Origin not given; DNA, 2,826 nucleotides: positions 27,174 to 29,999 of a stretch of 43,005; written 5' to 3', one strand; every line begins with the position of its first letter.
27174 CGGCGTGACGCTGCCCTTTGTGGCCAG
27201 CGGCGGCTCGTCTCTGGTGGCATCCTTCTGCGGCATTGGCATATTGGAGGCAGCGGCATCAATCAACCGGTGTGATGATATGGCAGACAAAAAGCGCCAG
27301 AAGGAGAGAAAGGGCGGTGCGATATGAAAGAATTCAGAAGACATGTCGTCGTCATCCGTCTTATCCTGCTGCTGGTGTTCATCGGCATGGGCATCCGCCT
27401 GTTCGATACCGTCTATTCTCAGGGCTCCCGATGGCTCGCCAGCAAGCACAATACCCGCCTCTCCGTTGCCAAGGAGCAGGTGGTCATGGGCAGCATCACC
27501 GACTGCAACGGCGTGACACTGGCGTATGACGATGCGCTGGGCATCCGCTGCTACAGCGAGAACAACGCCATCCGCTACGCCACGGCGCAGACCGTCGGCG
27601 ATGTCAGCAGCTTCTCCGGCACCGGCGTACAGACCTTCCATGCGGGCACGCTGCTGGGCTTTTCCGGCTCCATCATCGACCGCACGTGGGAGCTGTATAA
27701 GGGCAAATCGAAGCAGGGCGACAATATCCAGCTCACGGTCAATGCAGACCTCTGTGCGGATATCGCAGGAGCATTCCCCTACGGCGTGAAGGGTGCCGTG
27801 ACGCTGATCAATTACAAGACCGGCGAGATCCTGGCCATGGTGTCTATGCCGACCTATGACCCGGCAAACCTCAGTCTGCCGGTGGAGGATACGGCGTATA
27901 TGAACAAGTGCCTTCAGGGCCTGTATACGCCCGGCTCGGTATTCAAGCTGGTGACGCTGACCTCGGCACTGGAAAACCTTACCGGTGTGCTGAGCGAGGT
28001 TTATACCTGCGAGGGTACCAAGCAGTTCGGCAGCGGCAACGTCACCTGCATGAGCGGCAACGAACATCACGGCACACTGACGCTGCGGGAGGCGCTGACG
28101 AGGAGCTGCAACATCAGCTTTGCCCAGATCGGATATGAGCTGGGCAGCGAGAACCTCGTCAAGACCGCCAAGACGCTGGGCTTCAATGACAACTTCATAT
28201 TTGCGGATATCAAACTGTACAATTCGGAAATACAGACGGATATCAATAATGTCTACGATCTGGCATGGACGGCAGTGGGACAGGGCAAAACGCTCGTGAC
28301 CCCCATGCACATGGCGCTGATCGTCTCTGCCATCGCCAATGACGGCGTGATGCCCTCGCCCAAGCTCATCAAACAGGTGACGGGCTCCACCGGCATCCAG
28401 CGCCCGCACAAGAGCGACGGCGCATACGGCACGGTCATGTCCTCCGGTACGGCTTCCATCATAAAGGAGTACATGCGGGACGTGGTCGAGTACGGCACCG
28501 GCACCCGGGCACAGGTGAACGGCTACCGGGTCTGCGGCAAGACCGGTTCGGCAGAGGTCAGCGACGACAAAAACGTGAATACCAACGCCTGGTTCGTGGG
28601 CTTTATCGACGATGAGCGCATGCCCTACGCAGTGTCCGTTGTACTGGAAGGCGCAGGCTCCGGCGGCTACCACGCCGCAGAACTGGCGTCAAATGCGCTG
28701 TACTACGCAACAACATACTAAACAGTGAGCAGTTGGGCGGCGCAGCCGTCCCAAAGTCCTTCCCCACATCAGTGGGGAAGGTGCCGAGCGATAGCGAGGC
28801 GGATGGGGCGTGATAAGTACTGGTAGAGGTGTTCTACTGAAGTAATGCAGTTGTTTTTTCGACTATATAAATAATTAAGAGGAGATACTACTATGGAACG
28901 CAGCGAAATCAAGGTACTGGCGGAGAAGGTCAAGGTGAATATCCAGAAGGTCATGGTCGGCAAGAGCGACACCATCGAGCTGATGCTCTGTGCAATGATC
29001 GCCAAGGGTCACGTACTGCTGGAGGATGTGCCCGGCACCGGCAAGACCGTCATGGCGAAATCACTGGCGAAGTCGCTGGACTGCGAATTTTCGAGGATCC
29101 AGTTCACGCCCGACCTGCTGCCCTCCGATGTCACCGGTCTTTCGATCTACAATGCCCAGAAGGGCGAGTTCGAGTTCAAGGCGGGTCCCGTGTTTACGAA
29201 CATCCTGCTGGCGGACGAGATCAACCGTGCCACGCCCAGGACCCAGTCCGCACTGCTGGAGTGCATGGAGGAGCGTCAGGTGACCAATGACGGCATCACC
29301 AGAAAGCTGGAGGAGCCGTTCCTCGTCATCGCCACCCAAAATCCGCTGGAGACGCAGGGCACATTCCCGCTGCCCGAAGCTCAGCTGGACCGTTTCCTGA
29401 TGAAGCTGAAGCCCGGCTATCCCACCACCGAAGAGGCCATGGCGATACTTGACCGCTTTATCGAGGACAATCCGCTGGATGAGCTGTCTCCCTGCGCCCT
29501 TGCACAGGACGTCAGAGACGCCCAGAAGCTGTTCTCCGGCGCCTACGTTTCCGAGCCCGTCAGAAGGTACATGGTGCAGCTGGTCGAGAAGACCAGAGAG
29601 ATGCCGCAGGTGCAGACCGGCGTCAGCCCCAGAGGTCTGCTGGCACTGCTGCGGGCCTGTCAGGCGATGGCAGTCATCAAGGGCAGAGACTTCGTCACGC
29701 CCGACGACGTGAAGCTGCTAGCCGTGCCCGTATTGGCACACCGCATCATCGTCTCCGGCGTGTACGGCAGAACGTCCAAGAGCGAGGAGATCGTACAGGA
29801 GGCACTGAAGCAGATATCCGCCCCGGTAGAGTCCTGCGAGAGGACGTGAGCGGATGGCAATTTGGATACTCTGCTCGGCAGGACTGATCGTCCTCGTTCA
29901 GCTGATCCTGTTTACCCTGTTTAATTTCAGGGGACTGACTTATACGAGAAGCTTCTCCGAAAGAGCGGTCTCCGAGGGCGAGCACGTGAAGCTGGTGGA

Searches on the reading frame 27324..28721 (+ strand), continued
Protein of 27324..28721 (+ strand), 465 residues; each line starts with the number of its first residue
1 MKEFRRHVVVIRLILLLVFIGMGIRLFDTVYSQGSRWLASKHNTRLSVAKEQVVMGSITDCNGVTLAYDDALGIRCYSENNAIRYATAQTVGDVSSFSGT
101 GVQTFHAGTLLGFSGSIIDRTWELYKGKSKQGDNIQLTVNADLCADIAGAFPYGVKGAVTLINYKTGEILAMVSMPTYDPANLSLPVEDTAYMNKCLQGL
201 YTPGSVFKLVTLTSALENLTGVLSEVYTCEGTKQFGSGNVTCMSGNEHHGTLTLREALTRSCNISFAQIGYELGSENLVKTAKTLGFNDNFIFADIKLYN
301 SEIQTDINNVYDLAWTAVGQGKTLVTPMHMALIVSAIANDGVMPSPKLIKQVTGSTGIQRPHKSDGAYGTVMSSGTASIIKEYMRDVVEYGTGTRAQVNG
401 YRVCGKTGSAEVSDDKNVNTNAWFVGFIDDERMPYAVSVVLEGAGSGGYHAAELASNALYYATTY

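Call 45: search_protein_families(library=pfam, proteins=[L082:5126-5683:+, L087:7743-8300:+, L092:8246-8701:+, L093:8219-8683:+, L101:7990-8697:+, L115:7955-8686:+, L119:7880-8638:+, L126:8191-8718:+, L128:8348-8854:+, L157:7877-8512:+], max_evalue=0.1)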
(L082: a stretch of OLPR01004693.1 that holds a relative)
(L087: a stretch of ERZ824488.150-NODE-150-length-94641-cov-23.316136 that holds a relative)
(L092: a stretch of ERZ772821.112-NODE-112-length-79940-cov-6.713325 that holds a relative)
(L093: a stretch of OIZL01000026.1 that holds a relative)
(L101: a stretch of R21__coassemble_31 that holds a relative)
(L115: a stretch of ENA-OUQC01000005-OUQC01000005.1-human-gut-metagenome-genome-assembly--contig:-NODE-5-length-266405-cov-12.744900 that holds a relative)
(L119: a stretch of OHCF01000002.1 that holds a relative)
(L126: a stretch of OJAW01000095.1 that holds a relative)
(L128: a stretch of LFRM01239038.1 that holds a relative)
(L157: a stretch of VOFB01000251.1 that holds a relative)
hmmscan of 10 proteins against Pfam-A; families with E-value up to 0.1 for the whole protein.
L082:5126-5683:+ (185 aa): 3 families
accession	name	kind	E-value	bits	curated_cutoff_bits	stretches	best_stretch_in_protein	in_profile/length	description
PF16697.10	Yop-YscD_cpl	-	0.0033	18.1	33.2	1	78-148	18-91/94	Inner membrane component of T3SS, cytoplasmic domain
PF00498.31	FHA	-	0.0057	17.5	20.7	1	80-141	2-67/67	FHA domain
PF05101.18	VirB3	-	0.066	14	23.9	0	8-42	33-67/84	Type IV secretory pathway, VirB3-like protein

L087:7743-8300:+ (185 aa): 0 families

L092:8246-8701:+ (151 aa): 2 families
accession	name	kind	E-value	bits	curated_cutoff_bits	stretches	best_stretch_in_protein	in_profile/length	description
PF00498.31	FHA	-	4.2e-07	30.8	20.7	1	72-131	3-64/67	FHA domain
PF16697.10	Yop-YscD_cpl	-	0.00029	21.5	33.2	1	60-133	8-83/94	Inner membrane component of T3SS, cytoplasmic domain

L093:8219-8683:+ (154 aa): 1 family
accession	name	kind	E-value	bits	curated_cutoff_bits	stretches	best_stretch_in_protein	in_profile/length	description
PF00498.31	FHA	-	0.02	15.8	20.7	1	71-133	1-65/67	FHA domain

L101:7990-8697:+ (235 aa): 0 families

L115:7955-8686:+ (243 aa): 5 families
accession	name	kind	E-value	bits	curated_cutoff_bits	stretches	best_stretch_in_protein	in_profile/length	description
PF00498.31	FHA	-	1.1e-38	131.9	20.7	2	172-235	2-67/67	FHA domain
PF16697.10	Yop-YscD_cpl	-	2e-24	86.1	33.2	2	52-133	11-92/94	Inner membrane component of T3SS, cytoplasmic domain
PF02597.26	ThiS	-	8.7e-06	26.6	22.5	1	73-124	19-69/76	ThiS family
PF02824.27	TGS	-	0.019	15.4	22.2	0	215-234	39-58/60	TGS domain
PF13275.11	S4_2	-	0.067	13.5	24.6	0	102-128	34-61/65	S4 domain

L119:7880-8638:+ (252 aa): 3 families
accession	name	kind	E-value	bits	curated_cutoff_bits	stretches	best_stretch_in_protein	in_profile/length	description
PF00498.31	FHA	-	1.5e-37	128.3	20.7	2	181-244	2-67/67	FHA domain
PF16697.10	Yop-YscD_cpl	-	8.2e-23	80.9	33.2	2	60-141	11-92/94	Inner membrane component of T3SS, cytoplasmic domain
PF13275.11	S4_2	-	0.011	16.1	24.6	0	110-136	34-61/65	S4 domain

L126:8191-8718:+ (175 aa): 4 families
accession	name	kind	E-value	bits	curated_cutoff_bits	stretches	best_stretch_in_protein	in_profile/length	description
PF00498.31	FHA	-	3.5e-19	69.4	20.7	1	57-121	1-67/67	FHA domain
PF16697.10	Yop-YscD_cpl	-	2.1e-16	60.4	33.2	1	51-129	13-92/94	Inner membrane component of T3SS, cytoplasmic domain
PF02824.27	TGS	-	0.024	15.1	22.2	1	96-120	34-58/60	TGS domain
PF02597.26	ThiS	-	0.026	15.5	22.5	1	73-120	23-69/76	ThiS family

L128:8348-8854:+ (168 aa): 2 families
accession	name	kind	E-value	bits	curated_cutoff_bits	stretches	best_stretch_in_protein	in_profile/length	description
PF00498.31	FHA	-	3.1e-15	56.8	20.7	1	59-123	1-67/67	FHA domain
PF16697.10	Yop-YscD_cpl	-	3.2e-12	47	33.2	1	48-130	8-91/94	Inner membrane component of T3SS, cytoplasmic domain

L157:7877-8512:+ (211 aa): 2 families
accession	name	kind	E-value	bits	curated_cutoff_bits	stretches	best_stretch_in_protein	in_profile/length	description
PF00498.31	FHA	-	1.8e-18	67.1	20.7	1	78-141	2-66/67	FHA domain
PF16697.10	Yop-YscD_cpl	-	7.9e-12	45.7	33.2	1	63-139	5-81/94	Inner membrane component of T3SS, cytoplasmic domain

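Call 53: search_solved_structures(query=window:27324-28721:+, max_evalue=1e-20)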
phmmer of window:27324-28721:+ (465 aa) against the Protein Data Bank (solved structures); distinct sequences matched with E-value up to 1e-20: 16.
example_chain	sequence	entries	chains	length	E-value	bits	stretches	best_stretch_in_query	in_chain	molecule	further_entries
4n1x_A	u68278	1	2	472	5e-49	170.5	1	44-447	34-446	Peptidoglycan glycosyltransferase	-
4jbf_A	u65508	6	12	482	5.7e-49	170.3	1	47-447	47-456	Peptidoglycan glycosyltransferase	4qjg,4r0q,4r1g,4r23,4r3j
4ra7_A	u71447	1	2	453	6e-49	170.2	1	47-447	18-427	Peptidoglycan glycosyltransferase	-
4mnr_A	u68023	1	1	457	1e-41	146.4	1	53-450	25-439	Peptidoglycan glycosyltransferase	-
7rd0_A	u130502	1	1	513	2.1e-35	125.6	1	161-452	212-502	Penicillin-binding protein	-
7bn9_A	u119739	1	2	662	2.9e-28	102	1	89-450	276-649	Penicillin-binding protein 3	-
7rcz_A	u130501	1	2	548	3.5e-28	101.7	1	192-427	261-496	Stage V sporulation protein D (Sporulation specific penicillin-binding protein)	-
3lo7_A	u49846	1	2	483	4.9e-26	94.7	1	29-444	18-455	Penicillin-binding protein A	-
3un7_A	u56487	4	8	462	9e-25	90.5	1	97-444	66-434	Penicillin-binding protein A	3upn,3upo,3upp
4bl3_A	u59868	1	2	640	1.3e-22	83.4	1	124-451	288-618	PENICILLIN BINDING PROTEIN 2 PRIME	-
4cpk_A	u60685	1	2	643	3.5e-22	82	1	124-451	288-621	Penicillin binding protein 2 prime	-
3zfz_A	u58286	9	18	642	3.5e-22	82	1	124-451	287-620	PENICILLIN BINDING PROTEIN 2 PRIME | Penicillin-binding protein 2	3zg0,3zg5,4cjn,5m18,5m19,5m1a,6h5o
4bl2_A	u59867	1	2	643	3.5e-22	82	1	124-451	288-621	PENICILLIN BINDING PROTEIN 2 PRIME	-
9i9s_A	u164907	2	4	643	3.5e-22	82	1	124-451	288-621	MecA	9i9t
1mwr_A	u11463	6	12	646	3.5e-22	82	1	124-451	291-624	penicillin-binding protein 2a | PBP2a | Beta-lactam-inducible penicillin-binding protein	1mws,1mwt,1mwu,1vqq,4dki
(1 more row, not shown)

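Call 63: find_encoding_contigs(protein=P0149, flank=10000, max_places=2)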
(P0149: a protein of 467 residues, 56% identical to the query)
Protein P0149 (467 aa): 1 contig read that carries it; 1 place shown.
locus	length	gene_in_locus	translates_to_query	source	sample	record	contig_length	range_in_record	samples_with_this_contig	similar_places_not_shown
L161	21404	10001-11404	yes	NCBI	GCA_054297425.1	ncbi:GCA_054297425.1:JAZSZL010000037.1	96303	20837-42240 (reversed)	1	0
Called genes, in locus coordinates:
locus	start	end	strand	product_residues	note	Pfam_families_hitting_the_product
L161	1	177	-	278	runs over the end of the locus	PF02826:2-Hacid_dh_C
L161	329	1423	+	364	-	PF25975:CzcB_C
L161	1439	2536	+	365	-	PF25973:BSH_CzcB, PF25967:RND-MFP_C (faint), PF25989:YknX_C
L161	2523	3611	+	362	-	-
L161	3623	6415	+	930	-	PF02687:FtsX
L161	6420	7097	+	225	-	PF00005:ABC_tran, PF13304:AAA_21 (faint)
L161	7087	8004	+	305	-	PF00005:ABC_tran, PF13304:AAA_21 (faint)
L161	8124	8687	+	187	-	-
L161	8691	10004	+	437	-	PF01098:FTSW_RODA_SPOVE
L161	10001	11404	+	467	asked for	PF00905:Transpeptidase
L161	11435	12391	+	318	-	PF00493:MCM (weak), PF20030:bpMoxR, PF07726:AAA_3, PF07728:AAA_5, PF00004:AAA (weak), PF17863:AAA_lid_2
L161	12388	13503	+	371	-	PF01882:DUF58 (weak)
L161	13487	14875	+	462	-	-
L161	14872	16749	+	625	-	PF01541:GIY-YIG (weak), PF27096:UvrC_M, PF02151:UVR (weak), PF22920:UvrC_RNaseH, PF08459:UvrC_RNaseH_dom, PF12826:HHH_2, PF14520:HHH_5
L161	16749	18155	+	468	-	PF04389:Peptidase_M28 (faint), PF01546:Peptidase_M20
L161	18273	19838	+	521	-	PF00682:HMGL-like, PF22617:HCS_D2, PF08502:LeuA_dimer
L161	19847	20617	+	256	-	PF00142:Fer4_NifH (weak), PF00448:SRP54 (faint), PF01656:CbiA, PF02374:ArsA_ATPase, PF06564:CBP_BcsQ, PF09140:MipZ, PF10609:ParA, PF13614:AAA_31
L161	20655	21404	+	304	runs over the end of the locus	PF02195:ParB_N, PF17762:HTH_ParB, PF01381:HTH_3 (faint)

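Call 64: find_encoding_contigs(protein=P0160, flank=10000, max_places=2)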
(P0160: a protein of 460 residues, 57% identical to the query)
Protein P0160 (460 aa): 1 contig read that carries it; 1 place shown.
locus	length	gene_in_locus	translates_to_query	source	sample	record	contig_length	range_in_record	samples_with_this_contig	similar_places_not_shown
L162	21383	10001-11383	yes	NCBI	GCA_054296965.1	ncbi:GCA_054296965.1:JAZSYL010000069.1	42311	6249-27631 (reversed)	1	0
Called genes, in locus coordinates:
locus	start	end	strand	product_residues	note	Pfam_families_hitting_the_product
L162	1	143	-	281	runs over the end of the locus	-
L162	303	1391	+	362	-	PF25975:CzcB_C (faint)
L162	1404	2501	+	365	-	PF25917:BSH_RND (weak), PF25973:BSH_CzcB, PF25967:RND-MFP_C (weak), PF25989:YknX_C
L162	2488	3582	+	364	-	-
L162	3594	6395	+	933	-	PF02687:FtsX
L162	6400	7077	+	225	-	PF00005:ABC_tran, PF13304:AAA_21 (faint)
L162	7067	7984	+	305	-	PF00005:ABC_tran, PF13304:AAA_21 (faint)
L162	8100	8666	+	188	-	-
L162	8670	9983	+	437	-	PF01098:FTSW_RODA_SPOVE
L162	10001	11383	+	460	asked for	PF00905:Transpeptidase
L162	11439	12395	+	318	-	PF00493:MCM (weak), PF20030:bpMoxR, PF07726:AAA_3, PF07728:AAA_5, PF00004:AAA (weak), PF17863:AAA_lid_2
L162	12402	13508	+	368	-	PF01882:DUF58 (weak)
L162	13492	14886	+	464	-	-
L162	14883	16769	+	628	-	PF01541:GIY-YIG (weak), PF27096:UvrC_M, PF02151:UVR, PF22920:UvrC_RNaseH, PF08459:UvrC_RNaseH_dom, PF12826:HHH_2, PF14520:HHH_5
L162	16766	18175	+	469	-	PF01546:Peptidase_M20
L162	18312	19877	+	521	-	PF00682:HMGL-like, PF22617:HCS_D2, PF08502:LeuA_dimer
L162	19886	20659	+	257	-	PF00142:Fer4_NifH, PF00448:SRP54 (faint), PF01656:CbiA, PF02374:ArsA_ATPase (weak), PF06564:CBP_BcsQ, PF09140:MipZ (weak), PF10609:ParA, PF13614:AAA_31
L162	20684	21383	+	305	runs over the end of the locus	PF02195:ParB_N, PF23552:ParB_C (faint), PF17762:HTH_ParB, PF13560:HTH_31 (faint)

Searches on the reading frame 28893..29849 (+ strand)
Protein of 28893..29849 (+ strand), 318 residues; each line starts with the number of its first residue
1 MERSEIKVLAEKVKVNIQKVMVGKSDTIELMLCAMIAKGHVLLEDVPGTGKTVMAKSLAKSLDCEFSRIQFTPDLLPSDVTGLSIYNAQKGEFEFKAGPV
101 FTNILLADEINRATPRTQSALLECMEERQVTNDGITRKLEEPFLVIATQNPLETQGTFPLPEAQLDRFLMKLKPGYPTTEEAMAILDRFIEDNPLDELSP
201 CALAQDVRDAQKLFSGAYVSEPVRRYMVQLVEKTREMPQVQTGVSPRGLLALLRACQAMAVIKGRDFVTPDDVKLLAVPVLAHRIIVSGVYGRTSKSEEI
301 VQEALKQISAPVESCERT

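Call 10: search_protein_families(library=pfam, proteins=[window:28893-29849:+], max_evalue=0.001)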
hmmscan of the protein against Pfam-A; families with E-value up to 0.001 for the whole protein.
window:28893-29849:+ (318 aa): 9 families
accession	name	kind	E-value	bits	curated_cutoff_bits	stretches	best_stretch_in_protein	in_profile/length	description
PF07726.17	AAA_3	-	1.6e-65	219.3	27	1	40-170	1-131/131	ATPase family associated with various cellular activities (AAA)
PF17863.7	AAA_lid_2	-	4.2e-23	81.3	22.7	1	233-303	2-73/74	AAA lid domain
PF07728.20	AAA_5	-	5.8e-15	56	22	1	40-168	1-139/139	AAA domain (dynein-related subfamily)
PF20030.5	bpMoxR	-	7.5e-13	48.5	27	1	13-184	6-176/205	MoxR domain in the MoxR-vWA-beta-propeller ternary systems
PF00004.35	AAA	-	9.4e-08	33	21.2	1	43-151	3-110/131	ATPase family associated with various cellular activities (AAA)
PF00493.29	MCM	-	7.4e-06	25.7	23.3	1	11-153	30-175/224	MCM P-loop domain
PF00158.32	Sigma54_activat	-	2.9e-05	24.3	20.2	1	35-151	19-144/168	Sigma-54 interaction domain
PF05496.18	RuvB_N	-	0.00041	20.6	27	0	38-130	33-113/159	Holliday junction DNA helicase RuvB P-loop domain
PF07724.20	AAA_2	-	0.00049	20.6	27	0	39-133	4-107/166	AAA domain (Cdc48 subfamily)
